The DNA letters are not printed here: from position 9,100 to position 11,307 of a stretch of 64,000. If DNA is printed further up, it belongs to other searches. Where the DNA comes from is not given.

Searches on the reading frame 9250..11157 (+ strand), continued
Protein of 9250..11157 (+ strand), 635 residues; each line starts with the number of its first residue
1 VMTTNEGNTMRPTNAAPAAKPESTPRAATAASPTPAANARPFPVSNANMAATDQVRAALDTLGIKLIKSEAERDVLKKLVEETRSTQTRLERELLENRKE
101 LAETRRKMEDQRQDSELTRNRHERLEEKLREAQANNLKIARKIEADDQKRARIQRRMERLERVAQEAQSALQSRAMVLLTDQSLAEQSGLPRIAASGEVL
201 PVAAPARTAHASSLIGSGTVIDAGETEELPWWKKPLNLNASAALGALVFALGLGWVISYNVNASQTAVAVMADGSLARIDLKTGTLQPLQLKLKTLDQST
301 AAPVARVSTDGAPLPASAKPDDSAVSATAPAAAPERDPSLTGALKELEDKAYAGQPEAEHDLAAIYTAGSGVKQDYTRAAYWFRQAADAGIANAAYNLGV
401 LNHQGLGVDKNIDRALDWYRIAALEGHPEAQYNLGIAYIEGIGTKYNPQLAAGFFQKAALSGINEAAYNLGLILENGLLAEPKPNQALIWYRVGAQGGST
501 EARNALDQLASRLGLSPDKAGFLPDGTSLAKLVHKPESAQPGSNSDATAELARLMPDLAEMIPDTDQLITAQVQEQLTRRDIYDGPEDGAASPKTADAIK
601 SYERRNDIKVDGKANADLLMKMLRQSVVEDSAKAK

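Call 47: search_protein_families(library=phrogs, proteins=[L012:495-1823:+, L012:1846-2253:+, L012:2264-3709:+, L012:9564-10004:+, L012:10001-11560:+], max_evalue=0.00001)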
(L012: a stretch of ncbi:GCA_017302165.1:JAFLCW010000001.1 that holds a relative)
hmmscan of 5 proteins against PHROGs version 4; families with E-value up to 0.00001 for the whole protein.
L012:495-1823:+ (442 aa): 20 families
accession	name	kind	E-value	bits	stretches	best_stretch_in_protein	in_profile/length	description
phrog_498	-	other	2.1e-118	397.5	1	10-437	29-438/633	DNA methyltransferase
phrog_67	-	other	4.6e-44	152.6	1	93-432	69-356/743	DNA methyltransferase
phrog_620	-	DNA, RNA and nucleotide metabolism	1.6e-43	150.3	1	13-148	6-138/217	ParB-like partition protein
phrog_15396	-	DNA, RNA and nucleotide metabolism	1.4e-34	121.1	1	14-142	2-128/258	ParB-like partition nuclease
phrog_8071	-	DNA, RNA and nucleotide metabolism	1e-33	118.2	1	14-242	5-234/389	ParB-like partition protein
phrog_930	-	DNA, RNA and nucleotide metabolism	5.8e-24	86.2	1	14-151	5-139/223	ParB-like partition protein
phrog_940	-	DNA, RNA and nucleotide metabolism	1e-23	85.2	1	14-143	4-136/388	nuclease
phrog_3008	-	other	1.4e-23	84.4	1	329-429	127-221/244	DNA methyltransferase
phrog_23085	-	unknown function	6e-22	78.8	1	352-428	38-114/138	-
phrog_723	-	DNA, RNA and nucleotide metabolism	2.5e-17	64.4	1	9-149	6-145/223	ParB-like partition protein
phrog_9353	-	unknown function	1.5e-14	55.5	1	24-195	19-173/245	-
phrog_18056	-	DNA, RNA and nucleotide metabolism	6.4e-12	46.1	1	16-112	3-88/387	ParB-like partition nuclease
phrog_5475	-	unknown function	1.6e-09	38.1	1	17-107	4-90/458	-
phrog_18293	-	other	1e-08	36.1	1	356-423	44-111/119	methyltransferase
phrog_23148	-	unknown function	1.8e-08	35.6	1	352-421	79-148/165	-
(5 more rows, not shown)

L012:1846-2253:+ (135 aa): 1 family
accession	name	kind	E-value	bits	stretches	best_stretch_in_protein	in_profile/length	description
phrog_26239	-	unknown function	5.6e-30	105.6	1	12-122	9-118/146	-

L012:2264-3709:+ (481 aa): 6 families
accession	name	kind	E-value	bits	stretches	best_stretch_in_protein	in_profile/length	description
phrog_38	-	head and packaging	4.3e-108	363.9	1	3-467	271-712/760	terminase large subunit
phrog_4758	-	head and packaging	2.4e-56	191.8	1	12-228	16-237/243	terminase large subunit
phrog_5573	-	head and packaging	1.6e-48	166.3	1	215-459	8-235/250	terminase large subunit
phrog_30251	-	head and packaging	4.3e-22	79.2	1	38-347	39-340/799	terminase large subunit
phrog_979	-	head and packaging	4e-16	59.8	1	285-469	410-610/642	terminase large subunit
phrog_12171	-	head and packaging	1.2e-09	39.2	1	397-462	35-99/110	terminase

L012:9564-10004:+ (146 aa): 1 family
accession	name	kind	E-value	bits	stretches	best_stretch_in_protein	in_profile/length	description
phrog_11806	-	unknown function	6.7e-32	111.5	1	11-144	13-149/154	-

L012:10001-11560:+ (519 aa): 3 families
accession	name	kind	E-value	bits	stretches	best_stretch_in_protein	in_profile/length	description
phrog_95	-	integration and excision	4.1e-91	307.5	1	2-354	84-434/651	integrase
phrog_125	-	DNA, RNA and nucleotide metabolism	1.2e-43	150.5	1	7-258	21-219/254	DNA invertase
phrog_6620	-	integration and excision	9.6e-07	29.6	1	6-137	56-176/201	transposase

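Call 50: find_related_loci(query=A5, collection=genome_contigs, flank=10000)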
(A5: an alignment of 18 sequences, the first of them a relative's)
Query A5 (519 aa) in genome_contigs; peptide patterns used: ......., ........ (x = any residue, [..] = any of these).
600 stretches matched a pattern (row limit reached: there are more); 584 encode a relative of the query (tblastn E <= 1e-3); the best 80 are kept; 80 distinct loci.
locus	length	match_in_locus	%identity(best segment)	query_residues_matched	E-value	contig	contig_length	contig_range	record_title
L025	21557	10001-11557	100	1-519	0e+0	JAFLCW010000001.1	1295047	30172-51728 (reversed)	MAG: Alphaproteobacteria bacterium isolate UWPOB_MICAV1 gnl_X_PMOKLDCO_1, whole genome shotgun sequence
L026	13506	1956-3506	52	1-515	2e-172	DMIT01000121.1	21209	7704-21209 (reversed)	MAG TPA_asm: Rhodospirillaceae bacterium isolate UBA8720 contig_158383, whole genome shotgun sequence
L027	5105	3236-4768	50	1-514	4e-168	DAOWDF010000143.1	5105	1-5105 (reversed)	MAG TPA_asm: Alphaproteobacteria bacterium isolate CSMAG_1906 CSMAG_1906_k141_4645883_length_5105_cov_11.1807, whole gen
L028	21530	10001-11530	49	1-513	2e-159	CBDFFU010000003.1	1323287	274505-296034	MAG: Alphaproteobacteria bacterium isolate 1dc9c92b-121d-4efa-9d34-c4379e75eccc genome assembly, contig: contig_3, whole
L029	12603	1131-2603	51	11-504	5e-159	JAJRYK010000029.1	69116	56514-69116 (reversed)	MAG: Alphaproteobacteria bacterium isolate Dive96_bin3.293 k141_3782764, whole genome shotgun sequence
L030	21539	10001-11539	49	1-514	9e-158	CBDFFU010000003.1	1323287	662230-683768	MAG: Alphaproteobacteria bacterium isolate 1dc9c92b-121d-4efa-9d34-c4379e75eccc genome assembly, contig: contig_3, whole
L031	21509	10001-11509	48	1-512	1e-156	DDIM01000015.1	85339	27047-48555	MAG TPA_asm: Micavibrio sp. UBA1850 UBA1850_contig_4312, whole genome shotgun sequence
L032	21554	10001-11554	46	2-515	1e-143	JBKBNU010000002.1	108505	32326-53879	MAG: Micavibrio sp. isolate 21H_026.bin.43 NODE_295_length_108505_cov_34.890113, whole genome shotgun sequence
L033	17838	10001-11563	44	8-512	6e-136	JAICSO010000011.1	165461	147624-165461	MAG: Acidobacteriales bacterium isolate GZL_HYHR_2_bin.60 k141_1983030_length_165461_cov_23.0513, whole genome shotgun s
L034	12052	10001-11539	45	8-506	4e-135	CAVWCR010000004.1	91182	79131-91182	MAG: uncultured Alphaproteobacteria bacterium isolate MFD04944.bin.1.54 genome assembly, contig: contig_50048, whole gen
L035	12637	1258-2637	48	8-458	3e-134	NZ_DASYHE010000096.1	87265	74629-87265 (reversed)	MAG: Sphingopyxis sp. isolate SMAG_U4232 k141_4672, whole genome shotgun sequence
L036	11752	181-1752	44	8-512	3e-133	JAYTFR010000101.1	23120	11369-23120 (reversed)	MAG: Acidobacteriota bacterium isolate GFS_2207 GFS_2207_100, whole genome shotgun sequence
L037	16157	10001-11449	45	1-512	1e-132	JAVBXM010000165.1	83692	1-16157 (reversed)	MAG: Phaeospirillum sp. isolate GS7 251, whole genome shotgun sequence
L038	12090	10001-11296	50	8-430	2e-132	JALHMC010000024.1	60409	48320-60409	MAG: Hyphomicrobiaceae bacterium isolate Bin_29_3 c_000000002655, whole genome shotgun sequence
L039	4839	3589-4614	61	8-349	6e-133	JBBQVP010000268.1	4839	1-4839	MAG: Burkholderiales bacterium isolate Co_metawrap_2003 Cmw_2003_k141_2456491_length_4839_cov_8.3112, whole genome shotg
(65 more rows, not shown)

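Call 58: find_related_loci(query=window:9277-11157:+, collection=metagenome_contigs, flank=10000)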
Query window:9277-11157:+ (626 aa) in metagenome_contigs; peptide patterns used: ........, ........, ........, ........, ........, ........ (x = any residue, [..] = any of these).
278 stretches matched a pattern; 133 encode a relative of the query (tblastn E <= 1e-3); the best 80 are kept; 80 distinct loci.
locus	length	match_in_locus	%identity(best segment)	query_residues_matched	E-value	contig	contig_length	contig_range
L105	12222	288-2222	65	1-626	0e+0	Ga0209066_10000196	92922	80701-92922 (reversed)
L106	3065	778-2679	67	1-622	0e+0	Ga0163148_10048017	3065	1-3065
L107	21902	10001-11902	67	1-622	0e+0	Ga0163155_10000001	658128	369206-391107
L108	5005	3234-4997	67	8-595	0e+0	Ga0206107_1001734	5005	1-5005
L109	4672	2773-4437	68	73-622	0e+0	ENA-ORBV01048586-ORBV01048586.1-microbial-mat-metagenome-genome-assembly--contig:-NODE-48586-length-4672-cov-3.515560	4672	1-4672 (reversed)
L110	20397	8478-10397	65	1-622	0e+0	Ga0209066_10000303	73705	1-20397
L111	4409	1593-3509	40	29-616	4e-127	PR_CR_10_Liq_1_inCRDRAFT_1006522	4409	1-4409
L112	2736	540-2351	40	29-615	7e-129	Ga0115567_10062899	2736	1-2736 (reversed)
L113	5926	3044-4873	39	28-616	9e-121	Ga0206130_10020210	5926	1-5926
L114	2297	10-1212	45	237-619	1e-98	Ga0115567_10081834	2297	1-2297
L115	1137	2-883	53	328-617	4e-101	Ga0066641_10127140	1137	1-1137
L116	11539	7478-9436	35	41-614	3e-90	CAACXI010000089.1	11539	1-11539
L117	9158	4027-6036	48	65-614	4e-88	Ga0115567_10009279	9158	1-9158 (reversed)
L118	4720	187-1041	51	326-616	6e-88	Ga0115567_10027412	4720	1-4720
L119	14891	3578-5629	34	34-618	7e-87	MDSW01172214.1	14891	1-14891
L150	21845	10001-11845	65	11-506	3e-70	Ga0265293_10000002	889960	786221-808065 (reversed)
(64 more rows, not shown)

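Call 64: search_protein_families(library=pfam, proteins=[L107:8778-9632:+, L107:8044-8781:+, L107:7505-8047:+, L107:5800-6981:+, L107:3744-4991:+, L107:2643-3671:+, L110:1161-4301:+, L110:4302-7601:+, L110:7847-8152:+, L110:73-555:-])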
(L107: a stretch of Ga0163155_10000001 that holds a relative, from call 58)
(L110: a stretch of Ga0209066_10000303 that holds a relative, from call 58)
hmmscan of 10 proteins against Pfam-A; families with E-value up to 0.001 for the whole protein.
L107:8778-9632:+ (284 aa): 9 families
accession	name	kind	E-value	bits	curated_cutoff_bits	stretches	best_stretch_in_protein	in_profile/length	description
PF20434.5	BD-FAE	-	3.5e-31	108.8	26.8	1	53-157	1-109/215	BD-FAE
PF07859.19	Abhydrolase_3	-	5.5e-20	72.5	25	1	68-155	1-89/210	alpha/beta hydrolase fold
PF00135.34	COesterase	-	6.9e-17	62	27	2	50-104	85-141/515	Carboxylesterase family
PF00326.27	Peptidase_S9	-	7.1e-10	39.2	22.6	1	90-281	9-206/213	Prolyl oligopeptidase family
PF01738.24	DLH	-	2.2e-06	27.8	21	1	56-260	6-190/217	Dienelactone hydrolase family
PF12146.15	Hydrolase_4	-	4.6e-06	26.6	27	0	214-257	192-233/239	Serine aminopeptidase, S33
PF07224.18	Chlorophyllase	-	3.3e-05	23.3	26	1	45-151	23-130/301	Chlorophyllase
PF12697.13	Abhydrolase_6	-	0.00027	22.1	26.3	0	90-198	22-135/217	Alpha/beta hydrolase family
PF02129.25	Peptidase_S15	-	0.00042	20.5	23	1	51-157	5-115/262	X-Pro dipeptidyl-peptidase (S15 family)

L107:8044-8781:+ (245 aa): 5 families
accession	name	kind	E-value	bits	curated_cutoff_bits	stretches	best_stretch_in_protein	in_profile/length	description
PF00106.31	adh_short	-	3e-37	128.4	26.6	1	8-189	2-190/195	short chain dehydrogenase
PF13561.12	adh_short_C2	-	1.9e-28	100.1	27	1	13-190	1-185/236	Enoyl-(Acyl carrier protein) reductase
PF08659.16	KR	-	7.8e-10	39.4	22.6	1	9-163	3-164/180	KR domain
PF01370.27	Epimerase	-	7.4e-07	29.3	20.9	1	10-163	2-157/240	NAD dependent epimerase/dehydratase family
PF13460.12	NAD_binding_10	-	0.00014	22.3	27.2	1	13-105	1-83/184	NAD(P)H-binding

L107:7505-8047:+ (180 aa): 1 family
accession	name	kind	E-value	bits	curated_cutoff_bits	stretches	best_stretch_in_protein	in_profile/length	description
PF12915.13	DUF3833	-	2.7e-64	216.1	25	1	17-179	1-163/163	Protein of unknown function (DUF3833)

L107:5800-6981:+ (393 aa): 5 families
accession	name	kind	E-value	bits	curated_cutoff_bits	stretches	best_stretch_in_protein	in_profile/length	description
PF02353.26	CMAS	-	3.2e-76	256.7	27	1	125-388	4-273/273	Mycolic acid cyclopropane synthetase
PF13489.12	Methyltransf_23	-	1.7e-12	47.8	27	1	170-327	7-162/164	Methyltransferase domain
PF13649.12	Methyltransf_25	-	2.6e-09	38.1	27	1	186-275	1-97/97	Methyltransferase domain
PF08242.18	Methyltransf_12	-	6.9e-08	33.6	30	1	187-276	1-97/98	Methyltransferase domain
PF08241.18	Methyltransf_11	-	1.4e-07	32.5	21.2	1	187-278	1-94/95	Methyltransferase domain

L107:3744-4991:+ (415 aa): 4 families
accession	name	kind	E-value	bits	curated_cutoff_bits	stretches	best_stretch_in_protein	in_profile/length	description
PF01593.30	Amino_oxidase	-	3.6e-18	66.5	19.8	1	10-403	1-437/443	Flavin containing amine oxidoreductase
PF13450.12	NAD_binding_8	-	7.8e-14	52.2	21.9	1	5-73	1-67/68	NAD(P)-binding Rossmann-like domain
PF01266.30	DAO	-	3.8e-07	30.4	27.9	1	2-38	1-39/353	FAD dependent oxidoreductase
PF03486.20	HI0933_like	-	0.00012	22.1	50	0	172-260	74-167/244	HI0933-like protein Rossmann domain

L107:2643-3671:+ (342 aa): 2 families
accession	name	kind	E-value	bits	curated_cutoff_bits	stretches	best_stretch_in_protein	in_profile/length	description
PF02518.31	HATPase_c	-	3.1e-24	86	26.4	1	241-331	1-95/111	Histidine kinase-, DNA gyrase B-, and HSP90-like ATPase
PF00512.31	HisKA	-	8.3e-12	45.4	26.9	1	139-197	7-66/66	His Kinase A (phospho-acceptor) domain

L110:1161-4301:+ (1046 aa): 3 families
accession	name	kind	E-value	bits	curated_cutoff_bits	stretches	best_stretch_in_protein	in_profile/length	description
PF13405.12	EF-hand_6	-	3.3e-07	29.9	25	0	412-433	2-23/30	EF-hand domain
PF00036.39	EF-hand_1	-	4.1e-06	26.4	25.4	0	412-433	2-23/29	EF hand domain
PF13499.12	EF-hand_7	-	4.6e-06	27.3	30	1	410-490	2-58/67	EF-hand domain pair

L110:4302-7601:+ (1099 aa): 6 families
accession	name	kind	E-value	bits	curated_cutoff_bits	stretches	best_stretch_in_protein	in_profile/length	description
PF13202.12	EF-hand_5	-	4.9e-18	64.1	25.9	0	748-763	5-20/25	EF hand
PF13499.12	EF-hand_7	-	4.6e-17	62.6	30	0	152-214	8-61/67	EF-hand domain pair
PF00036.39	EF-hand_1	-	3.3e-16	58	25.4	0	806-830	3-27/29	EF hand domain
PF13405.12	EF-hand_6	-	6.9e-14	50.6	25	0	695-718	4-27/30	EF-hand domain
PF00404.24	Dockerin_1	-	0.00049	20.7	22.9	0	733-769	19-54/57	Dockerin type I domain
PF10591.15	SPARC_Ca_bdg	-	0.00083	20.1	22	0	661-717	23-80/113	Secreted protein acidic and rich in cysteine Ca binding region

L110:7847-8152:+ (101 aa): 0 families

L110:73-555:- (160 aa): 1 family
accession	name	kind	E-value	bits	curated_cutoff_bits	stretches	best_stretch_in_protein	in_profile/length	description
PF10354.15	BMT5-like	-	3.2e-23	83.3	24.7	1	31-144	1-122/168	rRNA (uridine-N3-)-methyltransferase BTM5-like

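Call 65: search_protein_families(library=pfam, proteins=[L150:7183-9051:-, L150:9111-9545:-, L150:5745-6857:-, L150:4952-5752:-, L150:4302-4955:-, L150:3037-4305:-, L150:1959-3008:-, L150:1054-1956:-, L150:320-1057:-])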
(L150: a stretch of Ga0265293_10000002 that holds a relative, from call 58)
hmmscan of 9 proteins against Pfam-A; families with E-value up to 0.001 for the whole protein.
L150:7183-9051:- (622 aa): 5 families
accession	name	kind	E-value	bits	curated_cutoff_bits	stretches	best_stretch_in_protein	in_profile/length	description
PF09382.16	RQC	-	5.2e-38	129.8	23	1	410-519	1-110/114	RQC domain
PF00270.35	DEAD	-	2.3e-24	86.4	26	1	35-192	4-162/167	DEAD/DEAH box helicase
PF00570.28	HRDC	-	2.6e-23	82.2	23.8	1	543-609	2-68/68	HRDC domain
PF00271.37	Helicase_C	-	2.4e-20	73.3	23.5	1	236-335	11-110/110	Helicase conserved C-terminal domain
PF16124.10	RecQ_Zn_bind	-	1.3e-19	71.1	25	1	347-408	2-66/66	RecQ zinc-binding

L150:9111-9545:- (144 aa): 0 families

L150:5745-6857:- (370 aa): 2 families
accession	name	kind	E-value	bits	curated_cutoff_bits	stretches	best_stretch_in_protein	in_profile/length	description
PF02706.20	Wzz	-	2.5e-05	24.9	25.5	1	15-91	17-87/91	Chain length determinant protein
PF13858.11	DUF4199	-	0.00052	20.9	32.3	0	294-363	93-160/165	Protein of unknown function (DUF4199)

L150:4952-5752:- (266 aa): 2 families
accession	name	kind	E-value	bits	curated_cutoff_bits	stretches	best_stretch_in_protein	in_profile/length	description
PF01061.29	ABC2_membrane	-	1.3e-14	54.6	26.9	1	19-227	3-210/211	ABC-2 type transporter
PF12698.13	ABC2_membrane_3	-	0.00029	20.5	31.6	1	123-252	216-345/347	ABC-2 family transporter protein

L150:4302-4955:- (217 aa): 1 family
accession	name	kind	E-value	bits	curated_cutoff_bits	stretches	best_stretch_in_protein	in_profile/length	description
PF00005.33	ABC_tran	-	2.5e-17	64.2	25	1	21-151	1-137/137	ABC transporter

L150:3037-4305:- (422 aa): 3 families
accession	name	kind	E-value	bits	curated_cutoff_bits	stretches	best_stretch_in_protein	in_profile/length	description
PF00534.26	Glycos_transf_1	-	2.8e-23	82.8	26.4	1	254-396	16-159/172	Glycosyl transferases group 1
PF13692.12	Glyco_trans_1_4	-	7e-16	59.2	27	1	254-393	2-140/142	Glycosyl transferases group 1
PF20706.3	GT4-conflict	-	9.9e-06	25.2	26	1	251-360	195-310/385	Family 4 Glycosyltransferase in conflict systems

L150:1959-3008:- (349 aa): 3 families
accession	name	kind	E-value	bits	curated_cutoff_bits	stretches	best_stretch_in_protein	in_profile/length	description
PF16363.11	GDP_Man_Dehyd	-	2.9e-140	467.9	27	1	10-335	1-332/332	GDP-mannose 4,6 dehydratase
PF01370.27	Epimerase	-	3.6e-69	233.3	20.9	1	10-251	2-240/240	NAD dependent epimerase/dehydratase family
PF04321.23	RmlD_sub_bind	-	2.1e-08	34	27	1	9-196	3-160/287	RmlD substrate binding domain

L150:1054-1956:- (300 aa): 7 families
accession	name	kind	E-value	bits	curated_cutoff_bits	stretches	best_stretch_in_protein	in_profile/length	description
PF16363.11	GDP_Man_Dehyd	-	1e-44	153.8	27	1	6-281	1-316/332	GDP-mannose 4,6 dehydratase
PF01370.27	Epimerase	-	2.2e-39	135.8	20.9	1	5-231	1-239/240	NAD dependent epimerase/dehydratase family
PF04321.23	RmlD_sub_bind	-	2.6e-15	56.7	27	1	4-165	2-147/287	RmlD substrate binding domain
PF01073.25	3Beta_HSD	-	2.2e-07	30.6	22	1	6-150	1-155/280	3-beta hydroxysteroid dehydrogenase/isomerase family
PF07993.18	NAD_binding_4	-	5.1e-07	29.5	20.1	1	67-171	89-209/258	Male sterility protein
PF13460.12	NAD_binding_10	-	0.0001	22.7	27.2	1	9-129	1-112/184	NAD(P)H-binding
PF13439.12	Glyco_transf_4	-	0.00028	21.4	28.5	1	17-101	10-108/170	Glycosyltransferase Family 4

L150:320-1057:- (245 aa): 1 family
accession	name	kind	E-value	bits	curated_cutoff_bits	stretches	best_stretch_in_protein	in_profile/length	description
PF00459.30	Inositol_P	-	5.6e-22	79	27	1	20-214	15-235/271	Inositol monophosphatase family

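Call 79: search_dna_similar(query=P0020, collection=phages, mode=protein, max_rows=10)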
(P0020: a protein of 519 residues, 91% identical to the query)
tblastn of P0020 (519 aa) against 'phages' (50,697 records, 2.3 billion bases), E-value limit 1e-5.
Records with a match: 1457; places in all: 1590; records where one place covers at least 80% of the query: 2.
Best place of each record, by identity: <60% 1457.
By first word of the organism name: Mycobacterium 440; Streptococcus 156; Ralstonia 98; Staphylococcus 96; Bacteriophage 86; Streptomyces 78; Bacillus 69; Arthrobacter 60; Escherichia 46; Rhodococcus 45; and 77 more.
By host as written in the record: Mycobacterium smegmatis mc2 155 303; - 159; Ralstonia solanacearum 69; Mycobacterium smegmatis mc#155 58; Rhodococcus erythropolis RIA 643 37; Arthrobacter globiformis B-2979 37; Staphylococcus aureus 34; Mycobacterium smegmatis mc2155 31; and 377 more.
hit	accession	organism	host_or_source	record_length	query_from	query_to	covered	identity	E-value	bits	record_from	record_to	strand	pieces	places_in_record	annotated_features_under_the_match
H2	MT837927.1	Bacteriophage sp.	human fecal samples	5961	8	512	97%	40.6%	1e-93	317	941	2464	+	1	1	record has no annotation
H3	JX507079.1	Acidithiobacillus phage AcaML1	Acidithiobacillus caldus ATCC 51756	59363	4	367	70%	51.2%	2e-106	355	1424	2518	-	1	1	site specific recombinase large subunit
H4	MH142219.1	Acidithiobacillus phage AcaML1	Acidithiobacillus caldus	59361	4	367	70%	51.2%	2e-106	355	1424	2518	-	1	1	record has no annotation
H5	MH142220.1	Acidithiobacillus phage AcaML1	Acidithiobacillus caldus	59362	4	367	70%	51.2%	2e-106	355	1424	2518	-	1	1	record has no annotation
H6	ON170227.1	Ralstonia phage YO134_1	Ralstonia solanacearum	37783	42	413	72%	44.8%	1e-90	309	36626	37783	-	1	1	record has no annotation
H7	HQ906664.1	Wolbachia endosymbiont wVitA of Nasonia vitripennis phage ...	Wolbachia endosymbiont wVitA of Nasonia ...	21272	8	331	62%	45.5%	4e-83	287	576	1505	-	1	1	record has no annotation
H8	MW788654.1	Wolbachia phage WO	Allonemobius socius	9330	8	328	62%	45.0%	4e-81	281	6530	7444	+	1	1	resolvase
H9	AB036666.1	Wolbachia phage WO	-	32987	8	328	62%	45.0%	7e-81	281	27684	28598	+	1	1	gp31: similar to integrase of resolvase family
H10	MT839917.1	Bacteriophage sp.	human fecal samples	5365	8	278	52%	53.1%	2e-83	288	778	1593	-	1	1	record has no annotation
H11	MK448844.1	Streptococcus phage Javan116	Streptococcus cuniculi NED12-00049-6B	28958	4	411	79%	29.5%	2e-32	138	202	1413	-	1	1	integrase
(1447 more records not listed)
